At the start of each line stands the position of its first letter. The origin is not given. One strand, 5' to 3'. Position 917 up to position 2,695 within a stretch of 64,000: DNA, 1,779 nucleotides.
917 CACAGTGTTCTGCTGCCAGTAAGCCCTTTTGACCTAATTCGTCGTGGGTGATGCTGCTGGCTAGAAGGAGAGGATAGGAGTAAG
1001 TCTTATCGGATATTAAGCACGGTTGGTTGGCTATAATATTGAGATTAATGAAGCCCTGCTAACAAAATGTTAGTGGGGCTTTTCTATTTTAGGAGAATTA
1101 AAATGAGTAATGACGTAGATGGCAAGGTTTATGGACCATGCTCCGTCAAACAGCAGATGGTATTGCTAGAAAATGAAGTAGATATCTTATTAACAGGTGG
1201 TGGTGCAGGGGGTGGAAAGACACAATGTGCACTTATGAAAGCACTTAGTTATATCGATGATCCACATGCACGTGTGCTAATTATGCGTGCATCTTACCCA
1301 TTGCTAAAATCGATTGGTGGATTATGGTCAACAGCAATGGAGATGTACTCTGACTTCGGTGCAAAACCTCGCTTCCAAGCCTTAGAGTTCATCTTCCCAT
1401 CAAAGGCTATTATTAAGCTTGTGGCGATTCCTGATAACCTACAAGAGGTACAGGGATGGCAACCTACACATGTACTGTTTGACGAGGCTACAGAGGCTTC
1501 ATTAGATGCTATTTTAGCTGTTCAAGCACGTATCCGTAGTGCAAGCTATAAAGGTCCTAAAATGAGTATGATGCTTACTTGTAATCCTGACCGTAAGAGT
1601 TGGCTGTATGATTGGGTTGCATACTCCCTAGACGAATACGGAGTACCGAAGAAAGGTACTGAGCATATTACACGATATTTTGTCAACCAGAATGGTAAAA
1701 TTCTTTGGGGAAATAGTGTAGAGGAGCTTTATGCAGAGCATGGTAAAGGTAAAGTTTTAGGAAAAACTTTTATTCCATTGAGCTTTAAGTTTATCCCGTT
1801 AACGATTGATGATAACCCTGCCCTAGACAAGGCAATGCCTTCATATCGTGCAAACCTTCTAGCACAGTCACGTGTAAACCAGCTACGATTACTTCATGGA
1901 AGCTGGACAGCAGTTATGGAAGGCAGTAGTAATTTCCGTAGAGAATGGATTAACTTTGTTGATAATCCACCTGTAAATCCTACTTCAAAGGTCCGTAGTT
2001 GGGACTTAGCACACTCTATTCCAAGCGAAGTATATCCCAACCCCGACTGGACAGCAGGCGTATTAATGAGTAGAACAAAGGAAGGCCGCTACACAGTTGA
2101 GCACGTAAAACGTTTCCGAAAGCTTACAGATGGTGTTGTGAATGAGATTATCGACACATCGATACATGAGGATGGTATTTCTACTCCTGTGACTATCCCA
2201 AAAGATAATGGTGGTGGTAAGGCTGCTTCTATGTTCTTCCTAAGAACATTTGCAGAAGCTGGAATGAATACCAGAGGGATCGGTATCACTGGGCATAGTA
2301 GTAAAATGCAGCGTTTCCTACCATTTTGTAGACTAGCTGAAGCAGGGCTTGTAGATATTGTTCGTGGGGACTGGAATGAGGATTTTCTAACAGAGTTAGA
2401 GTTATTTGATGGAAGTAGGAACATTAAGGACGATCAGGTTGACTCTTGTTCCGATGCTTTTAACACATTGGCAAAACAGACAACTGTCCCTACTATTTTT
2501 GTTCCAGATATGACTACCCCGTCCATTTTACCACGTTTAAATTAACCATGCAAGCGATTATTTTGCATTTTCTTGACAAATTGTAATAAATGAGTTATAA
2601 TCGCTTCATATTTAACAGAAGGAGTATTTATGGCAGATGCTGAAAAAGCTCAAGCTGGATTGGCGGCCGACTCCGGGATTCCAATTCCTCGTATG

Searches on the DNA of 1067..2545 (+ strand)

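Call 78: search_rna_families(source=L008, start=5800, end=10100, threshold=evalue, max_evalue=1)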
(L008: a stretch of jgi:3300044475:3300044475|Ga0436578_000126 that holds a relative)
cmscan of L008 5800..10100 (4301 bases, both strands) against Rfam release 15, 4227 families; matches with E-value up to 1: 16.
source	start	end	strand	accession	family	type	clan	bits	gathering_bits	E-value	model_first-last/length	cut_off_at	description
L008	6934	7006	+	RF00005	tRNA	Gene; tRNA;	CL00001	61.9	29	3.6e-12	1-71/71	no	tRNA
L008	6787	6869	+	RF00005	tRNA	Gene; tRNA;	CL00001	55.8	29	1.7e-10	1-71/71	no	tRNA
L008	9590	9662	+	RF00005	tRNA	Gene; tRNA;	CL00001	55.3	29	2.3e-10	1-71/71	no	tRNA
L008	7277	7351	+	RF00005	tRNA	Gene; tRNA;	CL00001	50.2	29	5.9e-09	1-71/71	no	tRNA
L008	7975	8046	+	RF00005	tRNA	Gene; tRNA;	CL00001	48.4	29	1.8e-08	1-71/71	no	tRNA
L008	7072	7147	+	RF00005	tRNA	Gene; tRNA;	CL00001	45.6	29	1.1e-07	1-71/71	no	tRNA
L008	8582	8661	+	RF00005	tRNA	Gene; tRNA;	CL00001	44.9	29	1.7e-07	1-71/71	no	tRNA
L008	8933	9004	+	RF00005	tRNA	Gene; tRNA;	CL00001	38.1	29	1.3e-05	1-71/71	no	tRNA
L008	8439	8518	+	RF00005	tRNA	Gene; tRNA;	CL00001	35.7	29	5.7e-05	1-71/71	no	tRNA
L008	9340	9428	+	RF01852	tRNA-Sec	Gene; tRNA;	CL00001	31.6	47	0.0017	1-91/91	no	Selenocysteine transfer RNA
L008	9677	9748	+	RF00005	tRNA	Gene; tRNA;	CL00001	30.3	29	0.0018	1-71/71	no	tRNA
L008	9950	10024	+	RF04312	trpB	Cis-reg;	-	28.7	59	0.46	1-107/107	no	trpB ncRNA motif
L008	7806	7878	+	RF01852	tRNA-Sec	Gene; tRNA;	CL00001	22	47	0.54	1-91/91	no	Selenocysteine transfer RNA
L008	7277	7352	-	RF04354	Plastid-ycf2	Cis-reg;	-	21.3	65.7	0.58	1-75/75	no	Plastid-ycf2 5UTR RNA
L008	8494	8510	-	RF04351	Plastid-psbl-rps4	Cis-reg;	-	20.5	68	0.73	9-25/53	no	Plastid-psbl-rps4 3UTR RNA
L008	6155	6194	-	RF00637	mir-276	Gene; miRNA;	-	18.5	62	0.61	27-66/90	no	mir-276 microRNA precursor family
